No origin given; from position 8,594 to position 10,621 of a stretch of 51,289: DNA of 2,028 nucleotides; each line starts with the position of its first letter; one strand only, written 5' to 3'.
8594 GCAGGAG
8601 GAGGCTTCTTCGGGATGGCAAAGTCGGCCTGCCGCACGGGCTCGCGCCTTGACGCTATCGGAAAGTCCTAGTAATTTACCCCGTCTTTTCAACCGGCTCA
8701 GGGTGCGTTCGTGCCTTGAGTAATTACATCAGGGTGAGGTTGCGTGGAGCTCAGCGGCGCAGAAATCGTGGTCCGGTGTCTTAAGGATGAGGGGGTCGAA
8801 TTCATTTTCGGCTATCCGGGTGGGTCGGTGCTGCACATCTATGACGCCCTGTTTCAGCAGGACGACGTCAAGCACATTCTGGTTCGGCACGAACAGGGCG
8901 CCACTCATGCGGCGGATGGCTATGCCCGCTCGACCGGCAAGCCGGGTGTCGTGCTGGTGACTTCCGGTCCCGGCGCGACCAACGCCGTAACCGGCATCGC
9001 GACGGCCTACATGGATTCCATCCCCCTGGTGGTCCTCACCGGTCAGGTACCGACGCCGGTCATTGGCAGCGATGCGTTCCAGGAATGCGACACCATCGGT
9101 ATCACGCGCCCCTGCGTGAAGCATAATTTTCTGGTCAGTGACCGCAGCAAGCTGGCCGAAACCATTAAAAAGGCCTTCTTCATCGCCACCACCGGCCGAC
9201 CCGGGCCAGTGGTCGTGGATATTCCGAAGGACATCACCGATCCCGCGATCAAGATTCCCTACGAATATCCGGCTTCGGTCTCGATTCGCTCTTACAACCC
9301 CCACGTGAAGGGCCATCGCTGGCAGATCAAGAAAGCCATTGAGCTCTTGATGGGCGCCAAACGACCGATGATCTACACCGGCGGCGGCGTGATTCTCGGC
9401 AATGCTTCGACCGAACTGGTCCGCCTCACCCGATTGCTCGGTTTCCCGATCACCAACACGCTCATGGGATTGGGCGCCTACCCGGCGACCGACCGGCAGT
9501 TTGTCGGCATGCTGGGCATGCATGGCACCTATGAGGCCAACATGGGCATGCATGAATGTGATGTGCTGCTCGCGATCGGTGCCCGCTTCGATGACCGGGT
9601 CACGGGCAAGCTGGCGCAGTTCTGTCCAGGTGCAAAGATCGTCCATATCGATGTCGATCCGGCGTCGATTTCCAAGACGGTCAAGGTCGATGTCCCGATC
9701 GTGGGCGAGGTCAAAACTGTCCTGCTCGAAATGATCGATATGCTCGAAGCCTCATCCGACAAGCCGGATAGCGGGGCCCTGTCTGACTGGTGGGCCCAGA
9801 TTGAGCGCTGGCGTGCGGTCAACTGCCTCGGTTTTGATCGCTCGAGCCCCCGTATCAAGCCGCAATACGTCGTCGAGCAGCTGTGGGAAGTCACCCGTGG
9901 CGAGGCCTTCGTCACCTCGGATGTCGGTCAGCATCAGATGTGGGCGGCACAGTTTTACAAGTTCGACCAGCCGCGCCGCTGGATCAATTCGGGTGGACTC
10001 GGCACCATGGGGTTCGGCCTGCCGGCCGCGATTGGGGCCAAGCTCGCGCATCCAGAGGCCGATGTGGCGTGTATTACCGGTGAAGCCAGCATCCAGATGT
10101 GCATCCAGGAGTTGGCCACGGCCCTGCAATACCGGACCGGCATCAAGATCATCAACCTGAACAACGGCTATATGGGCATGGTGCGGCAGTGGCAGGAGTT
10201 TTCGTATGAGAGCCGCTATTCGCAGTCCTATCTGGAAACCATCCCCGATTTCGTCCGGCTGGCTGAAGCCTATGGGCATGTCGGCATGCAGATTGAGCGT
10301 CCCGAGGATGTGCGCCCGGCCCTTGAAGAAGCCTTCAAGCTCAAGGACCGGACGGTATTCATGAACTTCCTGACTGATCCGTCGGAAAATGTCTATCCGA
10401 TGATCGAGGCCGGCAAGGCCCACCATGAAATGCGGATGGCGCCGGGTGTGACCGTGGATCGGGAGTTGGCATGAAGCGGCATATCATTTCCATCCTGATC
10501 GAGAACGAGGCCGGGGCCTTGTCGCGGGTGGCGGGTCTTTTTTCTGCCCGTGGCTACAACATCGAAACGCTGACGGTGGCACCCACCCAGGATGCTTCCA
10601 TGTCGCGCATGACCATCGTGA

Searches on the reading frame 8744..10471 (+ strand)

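Call 56: search_protein_families(library=pfam, proteins=[window:8744-10471:+])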
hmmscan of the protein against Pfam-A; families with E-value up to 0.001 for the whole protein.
window:8744-10471:+ (576 aa): 3 families
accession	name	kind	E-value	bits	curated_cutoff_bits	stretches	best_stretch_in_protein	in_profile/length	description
PF02775.26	TPP_enzyme_C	-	3e-54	183.4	21.9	1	393-539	1-148/151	Thiamine pyrophosphate enzyme, C-terminal TPP binding domain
PF00205.28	TPP_enzyme_M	-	3.3e-47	160.1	30.4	1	195-328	1-135/137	Thiamine pyrophosphate enzyme, central domain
PF02776.23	TPP_enzyme_N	-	5.9e-44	149.1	26.8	1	4-119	2-118/119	Thiamine pyrophosphate enzyme, N-terminal TPP binding domain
